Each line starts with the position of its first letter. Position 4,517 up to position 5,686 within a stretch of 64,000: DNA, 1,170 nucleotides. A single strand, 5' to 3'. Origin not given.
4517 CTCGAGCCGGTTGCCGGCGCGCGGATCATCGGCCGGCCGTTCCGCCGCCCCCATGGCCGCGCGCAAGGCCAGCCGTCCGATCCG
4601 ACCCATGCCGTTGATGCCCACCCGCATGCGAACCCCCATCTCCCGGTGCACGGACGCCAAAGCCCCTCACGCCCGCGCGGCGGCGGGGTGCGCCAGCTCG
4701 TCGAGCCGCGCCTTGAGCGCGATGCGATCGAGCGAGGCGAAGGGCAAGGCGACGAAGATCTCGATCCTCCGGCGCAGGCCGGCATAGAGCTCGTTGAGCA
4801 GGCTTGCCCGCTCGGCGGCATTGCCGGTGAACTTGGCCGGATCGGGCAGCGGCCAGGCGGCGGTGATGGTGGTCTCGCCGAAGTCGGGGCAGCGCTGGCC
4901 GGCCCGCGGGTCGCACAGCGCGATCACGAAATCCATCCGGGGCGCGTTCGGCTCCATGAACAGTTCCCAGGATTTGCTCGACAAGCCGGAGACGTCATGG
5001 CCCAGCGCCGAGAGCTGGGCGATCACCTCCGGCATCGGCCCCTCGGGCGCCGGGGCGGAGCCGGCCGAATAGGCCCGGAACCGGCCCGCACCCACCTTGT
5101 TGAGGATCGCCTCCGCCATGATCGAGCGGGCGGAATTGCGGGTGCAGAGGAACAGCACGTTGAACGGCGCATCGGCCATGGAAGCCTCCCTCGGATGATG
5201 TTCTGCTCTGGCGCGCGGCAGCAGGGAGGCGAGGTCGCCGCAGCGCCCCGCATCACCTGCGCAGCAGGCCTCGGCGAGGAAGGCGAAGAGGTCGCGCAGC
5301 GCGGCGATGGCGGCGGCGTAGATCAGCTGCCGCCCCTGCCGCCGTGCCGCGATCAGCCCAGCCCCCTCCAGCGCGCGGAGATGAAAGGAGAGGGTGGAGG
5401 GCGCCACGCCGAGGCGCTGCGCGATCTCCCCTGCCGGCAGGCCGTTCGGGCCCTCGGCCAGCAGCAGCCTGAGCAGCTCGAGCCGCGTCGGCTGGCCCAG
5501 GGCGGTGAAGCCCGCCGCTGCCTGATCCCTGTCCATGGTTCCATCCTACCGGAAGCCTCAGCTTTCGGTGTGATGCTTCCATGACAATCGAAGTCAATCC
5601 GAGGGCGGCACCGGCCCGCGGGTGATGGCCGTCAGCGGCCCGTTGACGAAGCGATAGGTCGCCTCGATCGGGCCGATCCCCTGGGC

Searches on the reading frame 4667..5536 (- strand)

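Call 3: search_protein_families(library=pfam, proteins=[window:4667-5536:-], max_evalue=0.01)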
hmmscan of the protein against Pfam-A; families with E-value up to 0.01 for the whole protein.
window:4667-5536:- (289 aa): 15 families
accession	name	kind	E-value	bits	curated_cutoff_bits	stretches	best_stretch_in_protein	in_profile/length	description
PF12840.13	HTH_20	-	1.8e-14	53.9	27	1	13-62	1-48/51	Helix-turn-helix domain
PF01022.26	HTH_5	-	8.6e-11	42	22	1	16-62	2-45/47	Bacterial regulatory protein, arsR family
PF01451.26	LMWPc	-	1.5e-10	41.9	23.2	1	127-221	1-98/144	Low molecular weight phosphotyrosine protein phosphatase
PF13412.12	HTH_24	-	3.9e-06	26.8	21.9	1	17-62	4-47/48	Winged helix-turn-helix DNA-binding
PF09339.16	HTH_IclR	-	5.8e-06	26.4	22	1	25-63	11-49/52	IclR helix-turn-helix domain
PF01047.28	MarR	-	1.2e-05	25.6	24.6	1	16-63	3-48/59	MarR family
PF13545.12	HTH_Crp_2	-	1.6e-05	25.2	27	1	34-82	24-69/70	Crp-like helix-turn-helix domain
PF12802.13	MarR_2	-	2.5e-05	24.8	27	1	17-67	6-55/61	MarR family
PF08279.18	HTH_11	-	4e-05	23.8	25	1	18-66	2-50/55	HTH domain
PF25212.1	HVO_A0114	-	0.00041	20.5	27.6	1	15-70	21-74/84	HVO_A0114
PF24038.1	DUF7347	-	0.00042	20.9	27.6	1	8-68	3-63/77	Domain of unknown function (DUF7347)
PF04967.18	HTH_10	-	0.0015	18.7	23.1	1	35-57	26-48/53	HTH DNA binding domain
PF13518.12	HTH_28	-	0.0018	18.8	25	1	18-63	2-46/52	Helix-turn-helix domain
PF08222.17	HTH_CodY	-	0.0035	17.4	27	1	33-70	5-42/61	CodY helix-turn-helix domain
PF13384.12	HTH_23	-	0.007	16.6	24.6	0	17-50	6-35/50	Homeodomain-like domain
